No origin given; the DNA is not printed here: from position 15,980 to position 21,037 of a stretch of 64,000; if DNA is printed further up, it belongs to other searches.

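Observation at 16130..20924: Giant single-gene NTPase (SMEK-like N-domain + P-loop + ~1,250-aa tail): candidate undescribed STAND/NLR-like immune sensor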

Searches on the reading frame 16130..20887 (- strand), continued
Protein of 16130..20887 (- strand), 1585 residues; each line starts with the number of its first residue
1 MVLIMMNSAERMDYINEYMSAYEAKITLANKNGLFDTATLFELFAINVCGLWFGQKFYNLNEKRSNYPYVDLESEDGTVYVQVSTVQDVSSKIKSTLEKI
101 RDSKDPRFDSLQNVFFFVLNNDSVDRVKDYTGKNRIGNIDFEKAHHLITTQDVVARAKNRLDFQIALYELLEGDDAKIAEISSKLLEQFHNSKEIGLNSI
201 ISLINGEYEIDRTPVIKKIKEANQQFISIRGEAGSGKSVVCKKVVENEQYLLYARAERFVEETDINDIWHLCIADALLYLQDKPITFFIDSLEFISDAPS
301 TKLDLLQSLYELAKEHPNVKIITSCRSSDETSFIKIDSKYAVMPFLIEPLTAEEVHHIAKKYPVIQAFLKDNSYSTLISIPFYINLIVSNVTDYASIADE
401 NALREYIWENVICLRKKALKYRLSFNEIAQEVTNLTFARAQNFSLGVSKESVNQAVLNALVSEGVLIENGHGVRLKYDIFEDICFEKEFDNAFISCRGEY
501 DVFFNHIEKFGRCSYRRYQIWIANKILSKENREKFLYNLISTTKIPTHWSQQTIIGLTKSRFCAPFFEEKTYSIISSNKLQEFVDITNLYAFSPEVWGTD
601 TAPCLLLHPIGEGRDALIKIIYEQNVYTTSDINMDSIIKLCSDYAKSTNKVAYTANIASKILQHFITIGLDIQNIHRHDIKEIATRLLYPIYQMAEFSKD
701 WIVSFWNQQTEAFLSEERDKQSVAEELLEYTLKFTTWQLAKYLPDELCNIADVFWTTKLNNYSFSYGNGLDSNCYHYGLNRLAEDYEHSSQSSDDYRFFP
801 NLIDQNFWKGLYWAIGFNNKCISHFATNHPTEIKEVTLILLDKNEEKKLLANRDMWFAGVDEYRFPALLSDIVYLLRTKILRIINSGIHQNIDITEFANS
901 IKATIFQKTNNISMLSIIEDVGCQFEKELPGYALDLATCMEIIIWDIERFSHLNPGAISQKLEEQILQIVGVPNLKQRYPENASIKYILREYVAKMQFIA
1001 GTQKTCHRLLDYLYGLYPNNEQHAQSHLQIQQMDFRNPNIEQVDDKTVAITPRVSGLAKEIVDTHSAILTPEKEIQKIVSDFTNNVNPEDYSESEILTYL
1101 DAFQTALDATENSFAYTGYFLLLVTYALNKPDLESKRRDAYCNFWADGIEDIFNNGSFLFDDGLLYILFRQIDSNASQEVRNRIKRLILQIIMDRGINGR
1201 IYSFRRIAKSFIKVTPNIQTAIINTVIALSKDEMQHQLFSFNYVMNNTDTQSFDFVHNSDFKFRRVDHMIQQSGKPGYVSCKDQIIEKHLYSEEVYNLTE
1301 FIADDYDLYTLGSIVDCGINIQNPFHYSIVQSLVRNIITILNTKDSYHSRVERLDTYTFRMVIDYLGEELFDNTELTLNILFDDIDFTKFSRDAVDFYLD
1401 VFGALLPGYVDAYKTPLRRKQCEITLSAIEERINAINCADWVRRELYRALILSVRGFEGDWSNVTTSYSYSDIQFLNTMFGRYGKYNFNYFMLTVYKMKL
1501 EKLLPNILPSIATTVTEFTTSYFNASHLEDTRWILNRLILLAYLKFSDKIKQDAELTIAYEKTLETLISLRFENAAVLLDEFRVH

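Call 36: search_protein_families(library=pfam, proteins=[L042:9482-10300:+, L043:9482-10300:+, L039:38-850:+, L036:9200-9950:+, L046:9551-10300:+, L047:2716-3470:+, L029:964-1630:+, L037:9626-10300:+, L063:4159-4850:+], max_evalue=0.1)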
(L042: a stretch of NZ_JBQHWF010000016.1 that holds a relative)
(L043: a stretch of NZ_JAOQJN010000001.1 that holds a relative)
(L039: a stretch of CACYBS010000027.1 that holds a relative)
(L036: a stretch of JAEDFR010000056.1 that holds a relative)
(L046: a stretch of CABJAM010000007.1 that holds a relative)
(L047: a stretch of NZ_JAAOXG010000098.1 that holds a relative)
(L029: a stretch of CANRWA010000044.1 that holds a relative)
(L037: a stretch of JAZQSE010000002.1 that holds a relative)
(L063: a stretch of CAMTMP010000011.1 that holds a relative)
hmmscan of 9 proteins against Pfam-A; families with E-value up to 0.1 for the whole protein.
L042:9482-10300:+ (273 aa): 7 families
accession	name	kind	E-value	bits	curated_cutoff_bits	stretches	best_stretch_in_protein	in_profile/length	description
PF13191.12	AAA_16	-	0.00027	21.9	32.6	1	183-220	15-56/167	AAA ATPase domain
PF24883.2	NPHP3_N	-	0.0011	19.6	24.8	0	182-213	11-43/164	Nephrocystin 3, N-terminal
PF25199.1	nSTAND_NTPase5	-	0.0018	18.5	34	1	182-265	31-110/145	Novel STAND NTPase 5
PF13401.12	AAA_22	-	0.0026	18.5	27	1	192-216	5-29/130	AAA domain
PF13173.12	AAA_14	-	0.0038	17.7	27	1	192-266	2-77/129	AAA domain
PF12775.13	AAA_7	-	0.0044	17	25.8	0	191-222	32-64/181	P-loop containing dynein motor region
PF00931.28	NB-ARC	-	0.081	12.6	23.5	0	183-215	8-41/248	NB-ARC domain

L043:9482-10300:+ (273 aa): 10 families
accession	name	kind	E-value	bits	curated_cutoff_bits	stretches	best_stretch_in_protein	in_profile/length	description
PF13191.12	AAA_16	-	0.00029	21.8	32.6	1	183-214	15-46/167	AAA ATPase domain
PF24883.2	NPHP3_N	-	0.001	19.7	24.8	0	182-213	11-43/164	Nephrocystin 3, N-terminal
PF25199.1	nSTAND_NTPase5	-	0.0018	18.6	34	1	182-265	31-110/145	Novel STAND NTPase 5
PF12775.13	AAA_7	-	0.0057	16.6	25.8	0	191-222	32-64/181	P-loop containing dynein motor region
PF01347.28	Vitellogenin_N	-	0.0087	15.1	24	1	90-177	253-350/590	Lipoprotein amino terminal region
PF13173.12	AAA_14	-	0.011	16.1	27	1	192-266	2-77/129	AAA domain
PF13401.12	AAA_22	-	0.013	16.3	27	1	192-216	5-29/130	AAA domain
PF20720.3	nSTAND3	-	0.046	13.8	27.2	0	192-216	17-41/155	Novel STAND NTPase 3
PF13238.12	AAA_18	-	0.089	13.7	29.4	0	197-233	3-37/128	AAA domain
PF00910.28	RNA_helicase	-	0.1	13.6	21.5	0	196-238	2-45/105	RNA helicase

L039:38-850:+ (271 aa): 7 families
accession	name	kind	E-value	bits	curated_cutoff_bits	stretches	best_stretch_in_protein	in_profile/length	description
PF13191.12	AAA_16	-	0.0003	21.7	32.6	1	182-213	15-46/167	AAA ATPase domain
PF24883.2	NPHP3_N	-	0.0013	19.3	24.8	0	181-212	11-43/164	Nephrocystin 3, N-terminal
PF25199.1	nSTAND_NTPase5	-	0.0019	18.4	34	1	181-264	31-110/145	Novel STAND NTPase 5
PF12775.13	AAA_7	-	0.0087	16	25.8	0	190-221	32-64/181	P-loop containing dynein motor region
PF13173.12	AAA_14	-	0.015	15.8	27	1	191-265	2-77/129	AAA domain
PF13401.12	AAA_22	-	0.017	15.9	27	1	191-215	5-29/130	AAA domain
PF13238.12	AAA_18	-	0.041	14.8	29.4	0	196-232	3-37/128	AAA domain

L036:9200-9950:+ (250 aa): 8 families
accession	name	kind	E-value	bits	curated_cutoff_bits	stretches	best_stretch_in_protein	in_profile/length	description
PF13191.12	AAA_16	-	0.0052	17.7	32.6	1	184-214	16-46/167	AAA ATPase domain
PF13401.12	AAA_22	-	0.011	16.5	27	1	192-216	5-29/130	AAA domain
PF24883.2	NPHP3_N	-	0.032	14.9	24.8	0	190-213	20-43/164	Nephrocystin 3, N-terminal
PF00931.28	NB-ARC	-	0.034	13.8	23.5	0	187-215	12-41/248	NB-ARC domain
PF20421.4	DHR-2_Lobe_C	-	0.036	14.5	26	1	74-139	33-101/103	DHR-2, Lobe C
PF12775.13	AAA_7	-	0.046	13.7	25.8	0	188-222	29-64/181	P-loop containing dynein motor region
PF25199.1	nSTAND_NTPase5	-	0.075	13.3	34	0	183-209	32-58/145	Novel STAND NTPase 5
PF13238.12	AAA_18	-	0.093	13.6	29.4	0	197-236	3-31/128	AAA domain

L046:9551-10300:+ (250 aa): 6 families
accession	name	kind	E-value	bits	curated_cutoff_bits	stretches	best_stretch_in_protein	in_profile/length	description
PF13191.12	AAA_16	-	0.0023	18.9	32.6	1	182-213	15-46/167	AAA ATPase domain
PF13401.12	AAA_22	-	0.013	16.3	27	1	190-215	4-29/130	AAA domain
PF10386.15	DUF2441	-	0.019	15.4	25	1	64-106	11-53/141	Protein of unknown function (DUF2441)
PF24883.2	NPHP3_N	-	0.023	15.3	24.8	1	189-212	20-43/164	Nephrocystin 3, N-terminal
PF13238.12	AAA_18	-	0.053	14.4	29.4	0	196-237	3-42/128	AAA domain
PF05729.18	NACHT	-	0.061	13.6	26.7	0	192-212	1-21/167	NACHT domain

L047:2716-3470:+ (251 aa): 15 families
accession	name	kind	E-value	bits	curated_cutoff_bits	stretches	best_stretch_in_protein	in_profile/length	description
PF13191.12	AAA_16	-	0.00014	22.9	32.6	1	183-214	15-46/167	AAA ATPase domain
PF13401.12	AAA_22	-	0.00063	20.5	27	1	191-216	4-29/130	AAA domain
PF24883.2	NPHP3_N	-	0.0011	19.6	24.8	1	188-213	17-43/164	Nephrocystin 3, N-terminal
PF07303.18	Occludin_ELL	-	0.0016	19.6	31.2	1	53-122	11-80/101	Occludin homology domain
PF13238.12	AAA_18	-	0.0055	17.6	29.4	1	195-238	1-42/128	AAA domain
PF01443.25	Viral_helicase1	-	0.0095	16.2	21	1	195-215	1-21/228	Viral superfamily 1 RNA helicase core domain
PF20720.3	nSTAND3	-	0.012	15.7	27.2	1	191-214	16-39/155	Novel STAND NTPase 3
PF13173.12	AAA_14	-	0.014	15.8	27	0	193-217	3-27/129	AAA domain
PF13671.12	AAA_33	-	0.015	16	27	1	194-222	1-29/143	AAA domain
PF00931.28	NB-ARC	-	0.026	14.2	23.5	1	190-215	16-41/248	NB-ARC domain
PF09848.15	SLFN-g3_helicase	-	0.027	14.2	24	1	193-214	2-23/354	Schlafen group 3, DNA/RNA helicase domain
PF00910.28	RNA_helicase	-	0.037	14.9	21.5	1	195-238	1-45/105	RNA helicase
PF05729.18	NACHT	-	0.046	14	26.7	0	193-213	1-21/167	NACHT domain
PF12775.13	AAA_7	-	0.054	13.5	25.8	0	188-216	29-57/181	P-loop containing dynein motor region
PF25199.1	nSTAND_NTPase5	-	0.094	13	34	0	188-209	37-58/145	Novel STAND NTPase 5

L029:964-1630:+ (222 aa): 3 families
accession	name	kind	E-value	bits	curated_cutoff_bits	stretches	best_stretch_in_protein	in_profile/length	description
PF00931.28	NB-ARC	-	0.015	15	23.5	1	182-215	7-41/248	NB-ARC domain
PF18903.5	DUF5659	-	0.032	14.5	23.6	0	129-157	38-66/75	Domain of unknown function (DUF5659)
PF09848.15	SLFN-g3_helicase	-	0.045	13.5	24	0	194-214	3-23/354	Schlafen group 3, DNA/RNA helicase domain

L037:9626-10300:+ (225 aa): 4 families
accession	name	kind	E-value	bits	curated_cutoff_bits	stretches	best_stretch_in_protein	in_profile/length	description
PF03193.22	RsgA_GTPase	-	0.0011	19.2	30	1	139-212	62-130/174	RsgA GTPase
PF13191.12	AAA_16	-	0.0035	18.3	32.6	1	178-221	14-61/167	AAA ATPase domain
PF13401.12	AAA_22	-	0.019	15.7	27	1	187-212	4-29/130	AAA domain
PF10239.14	DUF2465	-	0.02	14.7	30.5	1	107-183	123-201/302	Protein of unknown function (DUF2465)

L063:4159-4850:+ (230 aa): 8 families
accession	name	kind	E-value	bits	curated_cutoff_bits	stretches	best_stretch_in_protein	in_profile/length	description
PF13191.12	AAA_16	-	0.0016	19.4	32.6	1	183-214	15-46/167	AAA ATPase domain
PF24883.2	NPHP3_N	-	0.004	17.8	24.8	1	180-213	9-43/164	Nephrocystin 3, N-terminal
PF04074.18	DUF386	-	0.0098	16.4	26.5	1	133-193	1-54/145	YhcH/YjgK/YiaL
PF13158.11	DUF3993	-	0.014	16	22.4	0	175-202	22-49/118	Protein of unknown function (DUF3993)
PF00931.28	NB-ARC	-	0.022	14.5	23.5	1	182-215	7-41/248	NB-ARC domain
PF25199.1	nSTAND_NTPase5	-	0.024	14.9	34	1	182-209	31-58/145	Novel STAND NTPase 5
PF13401.12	AAA_22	-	0.026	15.3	27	1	191-216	4-29/130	AAA domain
PF14076.12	DUF4258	-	0.027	15.2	25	0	175-191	11-27/71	Domain of unknown function (DUF4258)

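Call 51: search_solved_structures(query=A1, max_evalue=10, show_alignments=0)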
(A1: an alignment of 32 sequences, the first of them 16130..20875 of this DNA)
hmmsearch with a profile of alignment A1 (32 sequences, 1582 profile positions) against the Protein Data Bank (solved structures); distinct sequences matched with E-value up to 10: 3.
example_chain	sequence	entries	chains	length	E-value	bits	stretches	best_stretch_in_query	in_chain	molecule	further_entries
26bh_D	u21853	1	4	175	2.4e-07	31.8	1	3-161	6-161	the Mrr domain from Kordia jejudonensis Mrr-APAZ pAgo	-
2a5y_B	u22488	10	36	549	0.072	13.7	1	195-248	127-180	ced-4 | Cell death protein 4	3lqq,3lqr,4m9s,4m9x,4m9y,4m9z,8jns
4gp7_A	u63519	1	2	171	0.5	10.9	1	635-739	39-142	Metallophosphoesterase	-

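Call 52: get_annotated_region(hit=H1, flank=6000)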
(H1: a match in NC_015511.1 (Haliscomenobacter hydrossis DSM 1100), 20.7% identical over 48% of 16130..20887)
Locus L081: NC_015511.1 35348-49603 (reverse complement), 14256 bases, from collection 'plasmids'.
description: Haliscomenobacter hydrossis DSM 1100 plasmid pHALHY01, complete sequence
organism: Haliscomenobacter hydrossis DSM 1100 (NCBI taxid 760192)
taxonomy: Bacteria; Bacteroidota; Saprospiria; Saprospirales; Haliscomenobacteraceae; Haliscomenobacter; Haliscomenobacter hydrossis; Haliscomenobacter hydrossis DSM 1100
host: -; source: activated sludge; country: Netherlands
typing (MOB-suite, as given by PLSDB): non-mobilizable; replicon rep_cluster_246
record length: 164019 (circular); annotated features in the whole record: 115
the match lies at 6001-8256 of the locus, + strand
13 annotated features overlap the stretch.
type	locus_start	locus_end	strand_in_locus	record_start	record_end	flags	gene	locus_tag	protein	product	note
CDS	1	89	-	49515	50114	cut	-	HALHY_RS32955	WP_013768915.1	Crp/Fnr family transcriptional regulator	GO:0006355 - regulation of DNA-templated transcription [Evidence IEA]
CDS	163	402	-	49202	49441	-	-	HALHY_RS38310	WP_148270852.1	GDCCVxC domain-containing (seleno)protein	-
CDS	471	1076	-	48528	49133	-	merTP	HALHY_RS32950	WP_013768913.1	mercuric transport protein MerTP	-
CDS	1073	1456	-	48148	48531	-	-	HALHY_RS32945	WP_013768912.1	metalloregulator ArsR/SmtB family transcription factor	GO:0006355 - regulation of DNA-templated transcription [Evidence IEA]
CDS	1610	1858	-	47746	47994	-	-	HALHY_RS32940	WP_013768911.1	hypothetical protein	-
CDS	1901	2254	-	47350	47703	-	-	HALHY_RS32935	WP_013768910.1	hypothetical protein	-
CDS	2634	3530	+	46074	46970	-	-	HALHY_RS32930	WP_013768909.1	nucleotidyltransferase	-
CDS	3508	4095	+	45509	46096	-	-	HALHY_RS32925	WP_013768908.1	SLATT domain-containing protein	-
CDS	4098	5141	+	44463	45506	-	-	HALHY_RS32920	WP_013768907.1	hypothetical protein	-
CDS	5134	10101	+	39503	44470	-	-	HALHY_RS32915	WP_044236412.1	hypothetical protein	-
CDS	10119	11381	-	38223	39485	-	-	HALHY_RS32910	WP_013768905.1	Y-family DNA polymerase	-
CDS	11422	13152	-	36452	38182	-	ltrA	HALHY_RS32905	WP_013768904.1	group II intron reverse transcriptase/maturase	GO:0000373 - Group II intron splicing [Evidence IEA]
CDS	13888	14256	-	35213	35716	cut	umuD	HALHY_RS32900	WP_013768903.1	translesion error-prone DNA polymerase V autoproteolytic subunit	-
